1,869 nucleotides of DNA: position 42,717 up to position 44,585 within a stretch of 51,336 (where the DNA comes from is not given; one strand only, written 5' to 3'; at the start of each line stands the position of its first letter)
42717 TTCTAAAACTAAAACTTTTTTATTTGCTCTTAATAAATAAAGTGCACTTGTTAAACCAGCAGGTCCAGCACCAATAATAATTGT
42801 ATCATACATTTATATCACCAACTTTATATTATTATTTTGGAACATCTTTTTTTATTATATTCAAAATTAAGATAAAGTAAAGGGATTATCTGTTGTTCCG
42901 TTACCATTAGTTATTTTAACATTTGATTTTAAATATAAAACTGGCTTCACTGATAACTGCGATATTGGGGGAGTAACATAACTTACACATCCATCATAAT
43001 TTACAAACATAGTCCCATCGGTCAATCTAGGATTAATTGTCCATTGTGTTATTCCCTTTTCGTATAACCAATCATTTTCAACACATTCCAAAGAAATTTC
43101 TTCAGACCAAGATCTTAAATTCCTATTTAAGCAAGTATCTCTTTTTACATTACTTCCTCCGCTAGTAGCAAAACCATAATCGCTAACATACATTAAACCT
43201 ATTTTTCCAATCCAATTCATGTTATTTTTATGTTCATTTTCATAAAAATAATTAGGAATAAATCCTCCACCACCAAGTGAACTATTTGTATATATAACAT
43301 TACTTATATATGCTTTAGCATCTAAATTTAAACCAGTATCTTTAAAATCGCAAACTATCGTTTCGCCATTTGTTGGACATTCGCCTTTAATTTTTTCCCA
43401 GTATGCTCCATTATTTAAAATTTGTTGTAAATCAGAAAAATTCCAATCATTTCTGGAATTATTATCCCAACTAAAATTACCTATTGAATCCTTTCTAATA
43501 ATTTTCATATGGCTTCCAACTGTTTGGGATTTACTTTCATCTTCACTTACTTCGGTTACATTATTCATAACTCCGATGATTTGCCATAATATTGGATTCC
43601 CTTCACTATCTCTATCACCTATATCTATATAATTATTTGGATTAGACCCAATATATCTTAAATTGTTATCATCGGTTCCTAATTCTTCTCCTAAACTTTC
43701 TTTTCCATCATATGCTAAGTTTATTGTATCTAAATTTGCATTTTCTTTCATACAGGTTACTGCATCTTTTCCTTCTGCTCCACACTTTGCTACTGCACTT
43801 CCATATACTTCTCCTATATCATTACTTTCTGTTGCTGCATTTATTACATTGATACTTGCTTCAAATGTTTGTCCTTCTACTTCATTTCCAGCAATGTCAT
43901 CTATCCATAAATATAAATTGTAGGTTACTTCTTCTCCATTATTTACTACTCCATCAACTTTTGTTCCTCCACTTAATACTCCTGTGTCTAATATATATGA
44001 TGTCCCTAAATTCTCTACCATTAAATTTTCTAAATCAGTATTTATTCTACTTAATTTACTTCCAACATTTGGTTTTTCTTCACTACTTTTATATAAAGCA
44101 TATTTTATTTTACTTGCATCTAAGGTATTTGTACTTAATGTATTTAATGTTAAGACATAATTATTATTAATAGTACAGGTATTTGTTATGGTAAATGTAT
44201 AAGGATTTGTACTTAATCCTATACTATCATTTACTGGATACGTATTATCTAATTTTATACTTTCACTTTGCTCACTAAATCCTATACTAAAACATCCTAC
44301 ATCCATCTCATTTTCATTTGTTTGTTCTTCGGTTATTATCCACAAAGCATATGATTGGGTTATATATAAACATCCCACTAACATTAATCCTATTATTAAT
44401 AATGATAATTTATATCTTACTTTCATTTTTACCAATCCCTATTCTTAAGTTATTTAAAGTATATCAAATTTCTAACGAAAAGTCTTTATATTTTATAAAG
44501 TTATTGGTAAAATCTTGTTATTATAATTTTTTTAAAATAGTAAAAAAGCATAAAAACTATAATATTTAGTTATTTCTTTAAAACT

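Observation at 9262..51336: Twelve-member modular surface-protein family occupying about one third of the window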

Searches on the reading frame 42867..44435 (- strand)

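Call 4: search_protein_families(library=pfam, proteins=[window:42867-44435:-], max_evalue=1)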
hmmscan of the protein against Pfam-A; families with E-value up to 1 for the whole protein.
window:42867-44435:- (522 aa): 0 families

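Call 5: search_protein_families(library=ncbifam, proteins=[window:42867-44435:-], max_evalue=1)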
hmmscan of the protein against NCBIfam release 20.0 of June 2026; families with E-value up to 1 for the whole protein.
window:42867-44435:- (522 aa): 1 family
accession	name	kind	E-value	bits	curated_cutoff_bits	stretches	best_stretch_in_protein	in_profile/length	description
NF007250.0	PRK09697.1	equivalog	0.081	12.9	180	1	11-43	38-69/139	putative general secretion pathway protein GspB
